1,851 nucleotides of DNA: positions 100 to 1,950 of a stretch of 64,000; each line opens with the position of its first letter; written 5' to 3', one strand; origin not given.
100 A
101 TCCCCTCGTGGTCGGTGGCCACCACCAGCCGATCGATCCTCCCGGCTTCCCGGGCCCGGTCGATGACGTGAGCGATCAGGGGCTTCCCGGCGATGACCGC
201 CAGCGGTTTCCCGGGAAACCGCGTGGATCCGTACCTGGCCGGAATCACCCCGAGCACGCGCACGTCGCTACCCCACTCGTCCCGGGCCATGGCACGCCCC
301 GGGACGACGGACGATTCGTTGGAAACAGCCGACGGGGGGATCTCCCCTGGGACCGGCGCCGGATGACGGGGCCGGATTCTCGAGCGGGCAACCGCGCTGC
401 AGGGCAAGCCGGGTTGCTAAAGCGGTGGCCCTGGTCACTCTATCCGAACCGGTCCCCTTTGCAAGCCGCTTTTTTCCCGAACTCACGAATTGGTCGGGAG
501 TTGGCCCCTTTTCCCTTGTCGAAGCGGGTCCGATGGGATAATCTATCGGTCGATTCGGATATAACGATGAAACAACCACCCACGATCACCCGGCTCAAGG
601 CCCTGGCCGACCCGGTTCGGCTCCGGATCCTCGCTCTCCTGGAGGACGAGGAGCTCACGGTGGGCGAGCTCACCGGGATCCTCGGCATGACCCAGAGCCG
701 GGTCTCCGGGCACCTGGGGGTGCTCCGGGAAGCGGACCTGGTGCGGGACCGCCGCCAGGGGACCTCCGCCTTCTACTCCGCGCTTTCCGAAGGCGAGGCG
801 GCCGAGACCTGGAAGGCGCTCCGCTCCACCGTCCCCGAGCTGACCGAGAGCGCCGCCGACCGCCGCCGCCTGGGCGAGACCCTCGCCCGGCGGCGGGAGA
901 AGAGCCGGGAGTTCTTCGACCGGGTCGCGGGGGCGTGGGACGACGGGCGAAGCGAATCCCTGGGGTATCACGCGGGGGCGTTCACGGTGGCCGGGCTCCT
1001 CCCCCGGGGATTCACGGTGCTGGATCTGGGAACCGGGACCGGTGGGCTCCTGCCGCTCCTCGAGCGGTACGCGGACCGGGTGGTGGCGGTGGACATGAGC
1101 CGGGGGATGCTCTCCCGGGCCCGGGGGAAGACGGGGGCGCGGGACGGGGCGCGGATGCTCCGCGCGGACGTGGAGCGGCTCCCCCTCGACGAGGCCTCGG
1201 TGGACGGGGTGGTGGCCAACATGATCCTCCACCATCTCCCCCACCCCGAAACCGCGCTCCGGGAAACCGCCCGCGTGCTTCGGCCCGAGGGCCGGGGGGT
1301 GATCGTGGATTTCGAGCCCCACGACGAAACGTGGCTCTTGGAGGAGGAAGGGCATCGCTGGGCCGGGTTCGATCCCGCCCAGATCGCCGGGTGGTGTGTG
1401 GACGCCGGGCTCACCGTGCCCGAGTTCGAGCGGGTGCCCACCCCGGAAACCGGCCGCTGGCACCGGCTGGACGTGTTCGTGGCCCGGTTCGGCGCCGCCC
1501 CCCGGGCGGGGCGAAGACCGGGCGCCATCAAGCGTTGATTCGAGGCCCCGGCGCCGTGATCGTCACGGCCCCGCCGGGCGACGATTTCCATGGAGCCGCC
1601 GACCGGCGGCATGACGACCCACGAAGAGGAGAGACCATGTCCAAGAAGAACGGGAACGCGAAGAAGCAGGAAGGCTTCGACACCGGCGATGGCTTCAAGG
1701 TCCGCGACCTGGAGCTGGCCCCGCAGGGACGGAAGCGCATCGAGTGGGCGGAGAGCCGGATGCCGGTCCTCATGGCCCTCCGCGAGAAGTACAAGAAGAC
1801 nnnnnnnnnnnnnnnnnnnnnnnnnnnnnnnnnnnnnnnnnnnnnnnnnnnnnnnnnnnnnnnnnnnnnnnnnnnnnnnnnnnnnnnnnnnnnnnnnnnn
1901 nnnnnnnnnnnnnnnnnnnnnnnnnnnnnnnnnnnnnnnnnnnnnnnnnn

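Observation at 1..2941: SahR-type regulator directly upstream of ahcY, with a structured sahR-ahcY intergenic hairpin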

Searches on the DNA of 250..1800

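Call 8: search_rna_families(source=window, start=250, end=1800, threshold=evalue, max_evalue=10, show_alignments=3)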
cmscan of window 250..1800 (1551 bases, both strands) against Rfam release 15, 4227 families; matches with E-value up to 10: 10.
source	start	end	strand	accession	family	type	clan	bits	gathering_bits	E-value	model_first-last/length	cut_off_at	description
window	1191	1255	-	RF03261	mir-1759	Gene; miRNA;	-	22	58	0.33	1-75/75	no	mir-1759 microRNA precursor family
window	1198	1246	+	RF03964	mir-H1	Gene; miRNA;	-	20.6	97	2.3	1-85/85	no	mir-H1 microRNA precursor family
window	638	685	-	RF00748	mir-433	Gene; miRNA;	-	20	70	1.4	1-93/93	no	mir-433 microRNA precursor family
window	1198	1246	-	RF03964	mir-H1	Gene; miRNA;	-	18.1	97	8.7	1-85/85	no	mir-H1 microRNA precursor family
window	986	1042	-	RF03158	L31-Actinobacteria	Cis-reg; leader;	CL00118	17.2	35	4.9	1-48/48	no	L31-Actinobacteria ribosomal protein leader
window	1396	1440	-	RF00058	HgcF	Gene; snRNA; snoRNA; HACA-box;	-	16.9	70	0.32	43-87/168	no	HgcF RNA (Pab35)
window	1200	1245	+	RF03307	mir-1825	Gene; miRNA;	-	15.8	70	7.9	1-52/52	no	mir-1825 microRNA precursor family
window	1474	1553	+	RF02136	HTT-AS1_3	Gene; lncRNA;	-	15.2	70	5.4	1-60/60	no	HTT antisense RNA 1 conserved region 3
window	277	307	-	RF03684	mir-1990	Gene; miRNA;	-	15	63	5.2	19-57/75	no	mir-1990 microRNA precursor family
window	1319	1367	+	RF02216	ZNFX1-AS1_2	Gene; lncRNA;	-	14.7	45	1.1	1-93/93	no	ZNFX1 antisense RNA 1 conserved region 2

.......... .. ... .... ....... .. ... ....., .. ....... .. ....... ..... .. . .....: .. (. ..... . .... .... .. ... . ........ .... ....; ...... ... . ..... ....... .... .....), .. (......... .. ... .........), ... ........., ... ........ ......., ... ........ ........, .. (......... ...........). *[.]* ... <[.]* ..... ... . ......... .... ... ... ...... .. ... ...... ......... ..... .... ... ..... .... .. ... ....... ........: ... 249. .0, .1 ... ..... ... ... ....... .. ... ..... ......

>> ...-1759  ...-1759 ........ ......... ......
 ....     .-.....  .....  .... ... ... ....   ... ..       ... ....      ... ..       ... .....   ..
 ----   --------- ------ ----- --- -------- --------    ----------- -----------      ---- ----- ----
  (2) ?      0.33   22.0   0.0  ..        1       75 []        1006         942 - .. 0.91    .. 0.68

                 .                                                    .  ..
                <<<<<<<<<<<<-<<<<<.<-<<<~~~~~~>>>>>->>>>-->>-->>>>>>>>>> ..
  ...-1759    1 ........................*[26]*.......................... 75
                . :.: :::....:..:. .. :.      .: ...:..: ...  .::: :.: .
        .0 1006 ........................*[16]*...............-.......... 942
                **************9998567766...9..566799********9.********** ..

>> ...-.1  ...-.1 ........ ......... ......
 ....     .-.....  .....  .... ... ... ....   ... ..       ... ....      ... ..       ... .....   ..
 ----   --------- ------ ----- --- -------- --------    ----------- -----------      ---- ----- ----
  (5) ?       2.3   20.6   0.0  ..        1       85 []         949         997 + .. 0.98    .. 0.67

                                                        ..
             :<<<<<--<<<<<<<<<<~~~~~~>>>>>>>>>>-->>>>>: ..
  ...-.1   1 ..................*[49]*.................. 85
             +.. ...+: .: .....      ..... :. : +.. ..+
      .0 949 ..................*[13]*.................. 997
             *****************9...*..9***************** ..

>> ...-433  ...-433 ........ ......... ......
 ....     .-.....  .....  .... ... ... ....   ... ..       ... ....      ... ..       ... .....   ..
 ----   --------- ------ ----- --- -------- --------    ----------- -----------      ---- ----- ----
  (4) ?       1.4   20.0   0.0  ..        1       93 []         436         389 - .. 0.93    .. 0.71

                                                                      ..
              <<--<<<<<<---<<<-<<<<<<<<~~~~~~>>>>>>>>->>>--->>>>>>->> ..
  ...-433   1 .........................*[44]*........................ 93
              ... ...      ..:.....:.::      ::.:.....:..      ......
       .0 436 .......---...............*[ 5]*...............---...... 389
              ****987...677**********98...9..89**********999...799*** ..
